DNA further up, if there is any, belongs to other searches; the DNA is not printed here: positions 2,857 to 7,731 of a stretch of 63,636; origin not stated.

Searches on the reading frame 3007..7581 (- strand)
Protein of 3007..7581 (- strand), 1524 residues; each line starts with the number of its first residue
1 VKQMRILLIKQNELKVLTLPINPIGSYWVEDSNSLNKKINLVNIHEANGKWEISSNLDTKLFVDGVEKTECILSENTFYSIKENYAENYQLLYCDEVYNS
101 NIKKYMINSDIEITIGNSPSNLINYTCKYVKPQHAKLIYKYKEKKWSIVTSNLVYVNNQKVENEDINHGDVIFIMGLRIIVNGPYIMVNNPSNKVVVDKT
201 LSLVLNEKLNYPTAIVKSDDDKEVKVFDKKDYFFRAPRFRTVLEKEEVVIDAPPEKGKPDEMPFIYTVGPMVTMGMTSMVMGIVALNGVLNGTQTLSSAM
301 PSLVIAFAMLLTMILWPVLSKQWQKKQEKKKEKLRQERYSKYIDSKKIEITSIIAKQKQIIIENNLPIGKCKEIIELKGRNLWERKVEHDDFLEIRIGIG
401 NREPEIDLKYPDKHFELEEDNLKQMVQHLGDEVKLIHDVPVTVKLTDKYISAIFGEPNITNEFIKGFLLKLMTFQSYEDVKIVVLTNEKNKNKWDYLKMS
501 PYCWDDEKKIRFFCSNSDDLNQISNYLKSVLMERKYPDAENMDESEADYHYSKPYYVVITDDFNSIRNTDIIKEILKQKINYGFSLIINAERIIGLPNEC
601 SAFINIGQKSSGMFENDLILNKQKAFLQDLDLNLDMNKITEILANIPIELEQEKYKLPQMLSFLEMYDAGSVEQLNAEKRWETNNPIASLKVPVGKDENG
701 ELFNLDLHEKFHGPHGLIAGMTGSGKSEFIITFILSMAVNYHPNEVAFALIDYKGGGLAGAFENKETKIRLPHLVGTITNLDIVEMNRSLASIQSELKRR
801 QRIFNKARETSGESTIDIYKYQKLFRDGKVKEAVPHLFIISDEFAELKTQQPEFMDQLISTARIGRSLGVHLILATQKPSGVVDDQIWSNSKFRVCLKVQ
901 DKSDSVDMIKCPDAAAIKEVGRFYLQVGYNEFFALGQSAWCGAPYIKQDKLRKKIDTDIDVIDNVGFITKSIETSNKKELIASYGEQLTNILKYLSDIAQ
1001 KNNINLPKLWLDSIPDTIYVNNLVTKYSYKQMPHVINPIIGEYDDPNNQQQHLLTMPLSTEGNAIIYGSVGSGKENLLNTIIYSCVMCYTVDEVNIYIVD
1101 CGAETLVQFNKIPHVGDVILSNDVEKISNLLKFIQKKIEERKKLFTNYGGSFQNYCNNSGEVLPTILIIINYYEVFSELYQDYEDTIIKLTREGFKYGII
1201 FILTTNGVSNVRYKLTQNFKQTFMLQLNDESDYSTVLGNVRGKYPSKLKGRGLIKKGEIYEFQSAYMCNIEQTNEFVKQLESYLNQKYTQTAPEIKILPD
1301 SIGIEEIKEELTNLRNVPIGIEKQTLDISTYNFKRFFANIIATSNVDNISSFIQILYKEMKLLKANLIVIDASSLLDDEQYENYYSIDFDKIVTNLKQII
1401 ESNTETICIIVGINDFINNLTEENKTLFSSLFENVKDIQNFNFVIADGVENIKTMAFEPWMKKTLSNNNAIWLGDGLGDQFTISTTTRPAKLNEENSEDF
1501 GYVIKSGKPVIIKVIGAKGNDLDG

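Call 86: search_protein_families(library=pfam, proteins=[window:3007-7581:-], max_evalue=0.0001)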
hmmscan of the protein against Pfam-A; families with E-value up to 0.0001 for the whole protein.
window:3007-7581:- (1524 aa): 2 families
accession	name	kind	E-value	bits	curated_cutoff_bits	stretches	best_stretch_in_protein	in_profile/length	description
PF01580.24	FtsK_SpoIIIE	-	4.8e-50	170.5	24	2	682-880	10-220/221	FtsK/SpoIIIE family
PF00498.31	FHA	-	8.9e-07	29.7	20.7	1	113-172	1-64/67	FHA domain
